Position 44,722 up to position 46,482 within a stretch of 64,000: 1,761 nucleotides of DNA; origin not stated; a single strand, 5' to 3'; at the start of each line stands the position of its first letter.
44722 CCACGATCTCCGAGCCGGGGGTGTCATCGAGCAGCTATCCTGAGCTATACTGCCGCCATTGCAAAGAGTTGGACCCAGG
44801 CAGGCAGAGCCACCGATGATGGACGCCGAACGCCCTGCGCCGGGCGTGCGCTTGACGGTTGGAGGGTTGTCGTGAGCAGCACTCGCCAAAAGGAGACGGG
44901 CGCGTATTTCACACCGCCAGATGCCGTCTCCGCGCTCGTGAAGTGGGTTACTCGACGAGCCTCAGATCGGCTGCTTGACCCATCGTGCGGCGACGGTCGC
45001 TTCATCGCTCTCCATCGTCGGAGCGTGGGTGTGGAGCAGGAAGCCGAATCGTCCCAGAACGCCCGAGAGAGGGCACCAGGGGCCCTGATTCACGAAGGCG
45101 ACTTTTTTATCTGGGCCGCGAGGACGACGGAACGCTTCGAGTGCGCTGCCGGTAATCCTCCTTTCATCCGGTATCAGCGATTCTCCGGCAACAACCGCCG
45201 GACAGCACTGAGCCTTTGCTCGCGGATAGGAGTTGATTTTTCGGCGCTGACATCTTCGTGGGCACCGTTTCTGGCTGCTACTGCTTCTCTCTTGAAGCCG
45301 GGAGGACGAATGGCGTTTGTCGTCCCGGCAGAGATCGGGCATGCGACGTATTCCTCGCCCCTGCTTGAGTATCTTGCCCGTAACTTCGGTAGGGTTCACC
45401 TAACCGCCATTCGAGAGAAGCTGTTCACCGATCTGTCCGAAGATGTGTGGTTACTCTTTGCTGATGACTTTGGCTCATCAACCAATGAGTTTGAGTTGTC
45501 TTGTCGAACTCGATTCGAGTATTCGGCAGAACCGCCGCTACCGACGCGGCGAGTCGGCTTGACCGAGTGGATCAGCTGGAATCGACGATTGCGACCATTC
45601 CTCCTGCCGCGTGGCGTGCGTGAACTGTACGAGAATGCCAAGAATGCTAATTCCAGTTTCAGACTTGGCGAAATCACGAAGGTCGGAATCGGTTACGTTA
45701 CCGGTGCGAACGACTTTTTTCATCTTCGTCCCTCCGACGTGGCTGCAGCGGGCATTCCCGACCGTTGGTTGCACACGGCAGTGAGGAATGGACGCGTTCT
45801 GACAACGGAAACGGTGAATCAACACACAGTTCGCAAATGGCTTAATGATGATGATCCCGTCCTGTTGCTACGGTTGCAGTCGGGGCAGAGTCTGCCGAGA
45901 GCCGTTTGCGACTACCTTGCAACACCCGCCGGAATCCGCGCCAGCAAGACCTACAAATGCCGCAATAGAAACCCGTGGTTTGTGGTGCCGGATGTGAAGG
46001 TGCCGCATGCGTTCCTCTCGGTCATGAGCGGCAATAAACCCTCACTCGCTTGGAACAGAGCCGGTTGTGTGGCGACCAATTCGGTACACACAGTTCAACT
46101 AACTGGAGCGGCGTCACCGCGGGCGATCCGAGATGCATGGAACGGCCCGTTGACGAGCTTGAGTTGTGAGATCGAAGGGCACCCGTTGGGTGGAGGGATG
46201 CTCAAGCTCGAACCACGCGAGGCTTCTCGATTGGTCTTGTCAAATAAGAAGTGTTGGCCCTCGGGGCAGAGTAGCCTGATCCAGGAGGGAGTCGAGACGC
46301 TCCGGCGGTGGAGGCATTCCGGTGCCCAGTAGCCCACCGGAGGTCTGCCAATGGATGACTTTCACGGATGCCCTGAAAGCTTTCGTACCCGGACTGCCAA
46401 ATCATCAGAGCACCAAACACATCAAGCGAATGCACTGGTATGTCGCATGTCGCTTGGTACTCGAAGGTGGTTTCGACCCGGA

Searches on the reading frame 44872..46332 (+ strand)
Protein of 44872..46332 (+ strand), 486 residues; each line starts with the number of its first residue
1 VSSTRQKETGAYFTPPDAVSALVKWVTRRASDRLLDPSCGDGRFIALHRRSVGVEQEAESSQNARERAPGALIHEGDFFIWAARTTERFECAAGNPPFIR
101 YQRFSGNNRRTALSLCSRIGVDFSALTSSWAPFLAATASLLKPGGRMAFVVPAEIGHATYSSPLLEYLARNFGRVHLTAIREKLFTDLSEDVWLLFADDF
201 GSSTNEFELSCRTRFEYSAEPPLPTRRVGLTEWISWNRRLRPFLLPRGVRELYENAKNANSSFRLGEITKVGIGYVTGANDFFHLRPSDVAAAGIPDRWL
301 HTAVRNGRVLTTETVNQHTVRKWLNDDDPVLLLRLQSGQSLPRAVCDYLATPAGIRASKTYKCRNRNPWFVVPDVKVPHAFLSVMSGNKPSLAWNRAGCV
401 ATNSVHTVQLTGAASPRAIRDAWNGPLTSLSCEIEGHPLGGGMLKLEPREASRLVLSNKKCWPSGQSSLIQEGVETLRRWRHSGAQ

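Call 52: search_protein_families(library=pfam, max_evalue=0.00001, proteins=[window:44872-46332:+])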
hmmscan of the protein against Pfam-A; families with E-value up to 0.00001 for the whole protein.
window:44872-46332:+ (486 aa): 2 families
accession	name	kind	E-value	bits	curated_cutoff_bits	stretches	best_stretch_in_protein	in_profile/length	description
PF22837.1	M_Eco57I_C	-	2.5e-10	40.7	27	1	267-455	33-221/283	Type II methyltransferase M.Eco57I, C-terminal domain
PF02384.22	N6_Mtase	-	6.4e-06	26.1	20.4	0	3-57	19-73/311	N-6 DNA Methylase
